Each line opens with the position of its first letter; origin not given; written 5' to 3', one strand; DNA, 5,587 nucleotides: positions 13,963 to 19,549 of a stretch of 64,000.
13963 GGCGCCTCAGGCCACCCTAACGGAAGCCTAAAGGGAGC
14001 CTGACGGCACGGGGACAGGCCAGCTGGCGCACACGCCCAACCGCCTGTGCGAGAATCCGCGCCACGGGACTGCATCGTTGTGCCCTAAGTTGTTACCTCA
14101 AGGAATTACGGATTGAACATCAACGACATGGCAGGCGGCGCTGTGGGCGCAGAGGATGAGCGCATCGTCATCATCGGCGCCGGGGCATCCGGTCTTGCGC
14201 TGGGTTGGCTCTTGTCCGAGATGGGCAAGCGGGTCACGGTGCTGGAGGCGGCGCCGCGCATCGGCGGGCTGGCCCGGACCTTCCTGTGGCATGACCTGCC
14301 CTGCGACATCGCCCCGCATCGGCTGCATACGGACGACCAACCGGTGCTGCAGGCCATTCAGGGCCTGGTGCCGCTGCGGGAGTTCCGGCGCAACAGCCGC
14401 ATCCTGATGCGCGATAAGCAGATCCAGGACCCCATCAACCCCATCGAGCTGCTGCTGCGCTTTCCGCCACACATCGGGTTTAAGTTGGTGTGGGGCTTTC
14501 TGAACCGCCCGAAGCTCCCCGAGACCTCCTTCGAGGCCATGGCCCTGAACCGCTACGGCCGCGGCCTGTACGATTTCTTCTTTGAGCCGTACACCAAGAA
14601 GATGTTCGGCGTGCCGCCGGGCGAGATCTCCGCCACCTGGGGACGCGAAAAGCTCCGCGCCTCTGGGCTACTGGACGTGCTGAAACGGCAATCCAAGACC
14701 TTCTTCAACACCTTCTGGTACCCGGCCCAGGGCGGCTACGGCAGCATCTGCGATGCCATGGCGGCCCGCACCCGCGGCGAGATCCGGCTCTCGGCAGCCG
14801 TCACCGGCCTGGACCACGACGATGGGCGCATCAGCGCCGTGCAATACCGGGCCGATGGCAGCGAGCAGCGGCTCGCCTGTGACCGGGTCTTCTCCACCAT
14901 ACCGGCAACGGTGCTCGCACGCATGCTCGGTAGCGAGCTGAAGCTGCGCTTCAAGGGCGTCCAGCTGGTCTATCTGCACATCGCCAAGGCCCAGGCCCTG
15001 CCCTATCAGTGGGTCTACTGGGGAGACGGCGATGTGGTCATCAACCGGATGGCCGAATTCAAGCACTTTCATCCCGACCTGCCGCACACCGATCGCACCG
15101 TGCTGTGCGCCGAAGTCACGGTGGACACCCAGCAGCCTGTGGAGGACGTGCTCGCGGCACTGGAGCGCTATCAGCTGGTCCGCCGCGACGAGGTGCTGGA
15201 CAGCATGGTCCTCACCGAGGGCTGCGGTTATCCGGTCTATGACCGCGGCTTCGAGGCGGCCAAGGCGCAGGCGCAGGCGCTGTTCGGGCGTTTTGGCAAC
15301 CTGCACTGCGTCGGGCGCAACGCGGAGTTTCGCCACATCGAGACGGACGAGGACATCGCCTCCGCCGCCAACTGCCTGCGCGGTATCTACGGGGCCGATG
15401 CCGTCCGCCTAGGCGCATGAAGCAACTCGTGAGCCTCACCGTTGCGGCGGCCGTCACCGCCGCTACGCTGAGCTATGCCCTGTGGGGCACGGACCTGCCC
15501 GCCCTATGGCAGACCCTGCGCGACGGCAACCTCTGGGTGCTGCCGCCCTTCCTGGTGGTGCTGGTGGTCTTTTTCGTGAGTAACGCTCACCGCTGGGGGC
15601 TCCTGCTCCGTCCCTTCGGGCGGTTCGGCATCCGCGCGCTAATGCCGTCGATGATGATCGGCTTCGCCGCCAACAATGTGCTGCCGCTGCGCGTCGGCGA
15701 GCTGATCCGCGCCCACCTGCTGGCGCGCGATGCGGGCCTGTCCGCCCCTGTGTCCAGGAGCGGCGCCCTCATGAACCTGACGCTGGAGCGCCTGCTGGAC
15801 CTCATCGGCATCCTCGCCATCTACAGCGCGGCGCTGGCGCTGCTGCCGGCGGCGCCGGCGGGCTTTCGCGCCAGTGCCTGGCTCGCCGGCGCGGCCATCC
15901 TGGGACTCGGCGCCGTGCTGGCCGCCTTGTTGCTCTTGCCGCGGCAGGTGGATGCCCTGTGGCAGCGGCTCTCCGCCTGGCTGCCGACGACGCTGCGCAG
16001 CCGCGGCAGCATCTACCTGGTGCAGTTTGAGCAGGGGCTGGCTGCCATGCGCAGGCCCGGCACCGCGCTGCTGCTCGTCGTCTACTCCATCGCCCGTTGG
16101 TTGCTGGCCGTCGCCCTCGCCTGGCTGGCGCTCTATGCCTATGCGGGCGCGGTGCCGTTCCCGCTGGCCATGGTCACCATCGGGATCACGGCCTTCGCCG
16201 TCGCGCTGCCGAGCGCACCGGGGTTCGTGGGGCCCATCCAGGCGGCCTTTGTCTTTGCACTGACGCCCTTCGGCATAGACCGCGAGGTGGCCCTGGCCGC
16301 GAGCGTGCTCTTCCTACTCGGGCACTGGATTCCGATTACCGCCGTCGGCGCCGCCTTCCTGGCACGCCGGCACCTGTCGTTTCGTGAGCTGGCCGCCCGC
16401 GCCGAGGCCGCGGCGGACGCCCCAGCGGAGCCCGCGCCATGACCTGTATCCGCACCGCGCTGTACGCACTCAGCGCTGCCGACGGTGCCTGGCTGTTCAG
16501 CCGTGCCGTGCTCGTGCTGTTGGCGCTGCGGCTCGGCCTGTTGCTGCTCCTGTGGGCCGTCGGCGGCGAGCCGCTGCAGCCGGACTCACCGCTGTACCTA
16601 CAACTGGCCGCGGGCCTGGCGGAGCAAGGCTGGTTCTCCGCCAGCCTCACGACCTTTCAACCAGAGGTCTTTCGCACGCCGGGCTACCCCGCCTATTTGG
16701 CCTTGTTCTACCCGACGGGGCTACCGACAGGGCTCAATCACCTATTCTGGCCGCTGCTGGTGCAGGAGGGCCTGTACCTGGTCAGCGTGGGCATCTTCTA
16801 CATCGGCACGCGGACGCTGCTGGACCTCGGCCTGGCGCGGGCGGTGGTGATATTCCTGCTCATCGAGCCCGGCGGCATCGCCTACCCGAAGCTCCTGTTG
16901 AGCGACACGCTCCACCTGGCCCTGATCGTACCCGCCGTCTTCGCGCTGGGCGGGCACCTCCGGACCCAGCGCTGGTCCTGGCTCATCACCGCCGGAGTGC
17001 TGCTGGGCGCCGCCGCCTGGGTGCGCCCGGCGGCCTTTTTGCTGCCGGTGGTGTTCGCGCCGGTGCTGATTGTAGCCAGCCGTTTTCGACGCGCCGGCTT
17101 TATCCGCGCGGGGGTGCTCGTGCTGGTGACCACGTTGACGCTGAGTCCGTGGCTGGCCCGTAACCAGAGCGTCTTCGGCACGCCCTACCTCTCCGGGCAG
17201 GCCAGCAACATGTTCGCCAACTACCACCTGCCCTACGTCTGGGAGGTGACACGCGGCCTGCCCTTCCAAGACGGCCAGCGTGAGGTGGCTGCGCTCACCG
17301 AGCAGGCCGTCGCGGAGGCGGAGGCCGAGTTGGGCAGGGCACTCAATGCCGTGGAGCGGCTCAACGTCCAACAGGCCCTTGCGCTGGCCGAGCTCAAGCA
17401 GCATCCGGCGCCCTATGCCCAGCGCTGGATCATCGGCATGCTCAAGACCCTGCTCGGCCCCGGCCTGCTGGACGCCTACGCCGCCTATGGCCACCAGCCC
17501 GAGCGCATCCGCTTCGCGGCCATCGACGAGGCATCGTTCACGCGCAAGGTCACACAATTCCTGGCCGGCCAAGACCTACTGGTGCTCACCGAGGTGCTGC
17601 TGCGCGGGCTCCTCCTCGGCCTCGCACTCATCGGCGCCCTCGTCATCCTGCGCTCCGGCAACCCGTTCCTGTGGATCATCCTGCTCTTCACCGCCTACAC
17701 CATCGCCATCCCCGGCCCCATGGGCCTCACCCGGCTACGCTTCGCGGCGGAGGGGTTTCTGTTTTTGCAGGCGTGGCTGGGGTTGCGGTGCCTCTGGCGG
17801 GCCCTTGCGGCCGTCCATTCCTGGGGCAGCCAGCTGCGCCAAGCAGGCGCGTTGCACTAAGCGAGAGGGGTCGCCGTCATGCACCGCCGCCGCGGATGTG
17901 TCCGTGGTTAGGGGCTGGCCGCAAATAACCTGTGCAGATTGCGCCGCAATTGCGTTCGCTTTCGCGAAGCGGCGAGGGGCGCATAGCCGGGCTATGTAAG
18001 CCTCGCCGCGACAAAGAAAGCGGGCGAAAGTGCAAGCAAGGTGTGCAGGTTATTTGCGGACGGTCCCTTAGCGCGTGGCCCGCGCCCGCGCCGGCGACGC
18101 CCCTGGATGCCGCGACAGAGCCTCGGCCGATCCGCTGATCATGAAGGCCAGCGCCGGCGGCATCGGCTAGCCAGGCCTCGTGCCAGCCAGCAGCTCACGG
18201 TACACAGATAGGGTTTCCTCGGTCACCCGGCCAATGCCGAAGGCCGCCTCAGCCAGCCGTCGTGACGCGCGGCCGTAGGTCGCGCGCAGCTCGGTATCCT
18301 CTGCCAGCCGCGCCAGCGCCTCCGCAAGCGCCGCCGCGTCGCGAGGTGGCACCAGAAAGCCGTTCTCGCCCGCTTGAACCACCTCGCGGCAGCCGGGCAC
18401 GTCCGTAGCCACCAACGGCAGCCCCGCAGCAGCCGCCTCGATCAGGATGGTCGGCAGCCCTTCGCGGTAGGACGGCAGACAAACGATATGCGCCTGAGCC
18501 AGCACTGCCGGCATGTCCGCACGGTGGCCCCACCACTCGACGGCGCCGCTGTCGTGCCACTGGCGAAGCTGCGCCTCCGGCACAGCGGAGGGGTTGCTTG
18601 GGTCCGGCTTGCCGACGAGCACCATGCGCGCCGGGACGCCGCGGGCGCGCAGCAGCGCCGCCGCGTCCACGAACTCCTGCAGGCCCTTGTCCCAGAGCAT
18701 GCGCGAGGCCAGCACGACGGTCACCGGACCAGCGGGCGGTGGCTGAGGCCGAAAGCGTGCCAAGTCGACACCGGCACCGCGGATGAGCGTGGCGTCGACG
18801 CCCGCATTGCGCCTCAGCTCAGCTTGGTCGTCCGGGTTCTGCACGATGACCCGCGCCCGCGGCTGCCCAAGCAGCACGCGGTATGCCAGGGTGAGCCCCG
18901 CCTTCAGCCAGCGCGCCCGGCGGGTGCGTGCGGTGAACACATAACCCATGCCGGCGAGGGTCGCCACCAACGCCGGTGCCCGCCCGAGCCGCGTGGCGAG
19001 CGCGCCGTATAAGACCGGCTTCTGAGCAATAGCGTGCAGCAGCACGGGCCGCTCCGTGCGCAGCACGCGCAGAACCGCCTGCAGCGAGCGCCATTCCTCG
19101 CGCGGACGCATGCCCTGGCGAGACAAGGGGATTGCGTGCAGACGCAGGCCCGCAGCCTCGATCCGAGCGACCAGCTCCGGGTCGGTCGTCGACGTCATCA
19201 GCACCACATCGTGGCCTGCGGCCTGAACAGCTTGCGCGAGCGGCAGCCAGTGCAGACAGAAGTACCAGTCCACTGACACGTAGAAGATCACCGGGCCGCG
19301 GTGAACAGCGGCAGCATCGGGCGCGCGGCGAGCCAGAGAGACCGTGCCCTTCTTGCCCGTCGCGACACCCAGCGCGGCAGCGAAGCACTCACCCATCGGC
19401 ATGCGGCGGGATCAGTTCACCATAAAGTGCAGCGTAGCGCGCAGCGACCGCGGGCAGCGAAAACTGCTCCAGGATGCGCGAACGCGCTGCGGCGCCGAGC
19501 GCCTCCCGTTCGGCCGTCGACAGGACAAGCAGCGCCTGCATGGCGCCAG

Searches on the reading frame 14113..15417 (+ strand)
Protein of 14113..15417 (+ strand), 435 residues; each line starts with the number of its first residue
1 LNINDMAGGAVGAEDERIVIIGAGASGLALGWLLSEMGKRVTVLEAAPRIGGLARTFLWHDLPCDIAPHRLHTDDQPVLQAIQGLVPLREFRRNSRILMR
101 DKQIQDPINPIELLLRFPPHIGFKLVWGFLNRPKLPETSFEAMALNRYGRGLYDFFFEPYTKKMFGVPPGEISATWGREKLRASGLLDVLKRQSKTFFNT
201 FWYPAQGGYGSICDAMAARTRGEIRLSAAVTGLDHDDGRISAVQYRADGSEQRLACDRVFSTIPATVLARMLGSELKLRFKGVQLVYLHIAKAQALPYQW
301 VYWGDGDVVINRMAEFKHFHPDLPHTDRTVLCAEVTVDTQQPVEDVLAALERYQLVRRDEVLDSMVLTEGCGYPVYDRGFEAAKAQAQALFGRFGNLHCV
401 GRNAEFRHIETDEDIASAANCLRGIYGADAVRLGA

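Call 20: search_protein_families(library=pfam, proteins=[window:14113-15417:+], max_evalue=0.0001)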
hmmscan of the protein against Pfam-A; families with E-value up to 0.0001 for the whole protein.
window:14113-15417:+ (435 aa): 7 families
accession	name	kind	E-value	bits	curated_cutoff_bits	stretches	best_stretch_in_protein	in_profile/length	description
PF01593.30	Amino_oxidase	-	2.3e-21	77.1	19.8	1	26-272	2-263/443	Flavin containing amine oxidoreductase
PF13450.12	NAD_binding_8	-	1.8e-14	54.2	21.9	1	20-81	1-63/68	NAD(P)-binding Rossmann-like domain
PF01266.30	DAO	-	5.3e-10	39.8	27.9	1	17-51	1-35/353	FAD dependent oxidoreductase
PF03275.19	GLF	-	5e-09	36.6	26.3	1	156-340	2-161/203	UDP-galactopyranose mutase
PF07992.20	Pyr_redox_2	-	1e-06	28.9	26.1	1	13-51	140-178/291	Pyridine nucleotide-disulphide oxidoreductase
PF00070.33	Pyr_redox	-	1.6e-05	25.8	22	0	17-51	1-35/82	Pyridine nucleotide-disulphide oxidoreductase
PF01494.25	FAD_binding_3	-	2.4e-05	24.2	22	0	18-47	4-33/349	FAD binding domain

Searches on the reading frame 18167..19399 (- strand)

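Call 20: search_protein_families(library=pfam, proteins=[window:18167-19399:-], max_evalue=0.0001)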
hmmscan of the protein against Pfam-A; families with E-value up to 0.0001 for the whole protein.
window:18167-19399:- (410 aa): 7 families
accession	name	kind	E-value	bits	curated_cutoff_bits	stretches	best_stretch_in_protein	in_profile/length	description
PF13692.12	Glyco_trans_1_4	-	4.8e-35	121.3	27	1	227-368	3-142/142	Glycosyl transferases group 1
PF00534.26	Glycos_transf_1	-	3.5e-32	111.7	26.4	1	220-380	10-170/172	Glycosyl transferases group 1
PF13477.12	Glyco_trans_4_2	-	3.8e-14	53.5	23.4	1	37-167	2-123/139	Glycosyl transferase 4-like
PF13579.12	Glyco_trans_4_4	-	1.3e-11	45.5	29.7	1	52-206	8-152/158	Glycosyl transferase 4-like domain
PF13439.12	Glyco_transf_4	-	2.4e-11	44.4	28.5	1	53-206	10-159/170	Glycosyltransferase Family 4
PF20706.3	GT4-conflict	-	7.4e-11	42.1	26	1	206-344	178-323/385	Family 4 Glycosyltransferase in conflict systems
PF13524.12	Glyco_trans_1_2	-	7.6e-09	36.1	25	1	258-387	16-133/144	Glycosyl transferase-like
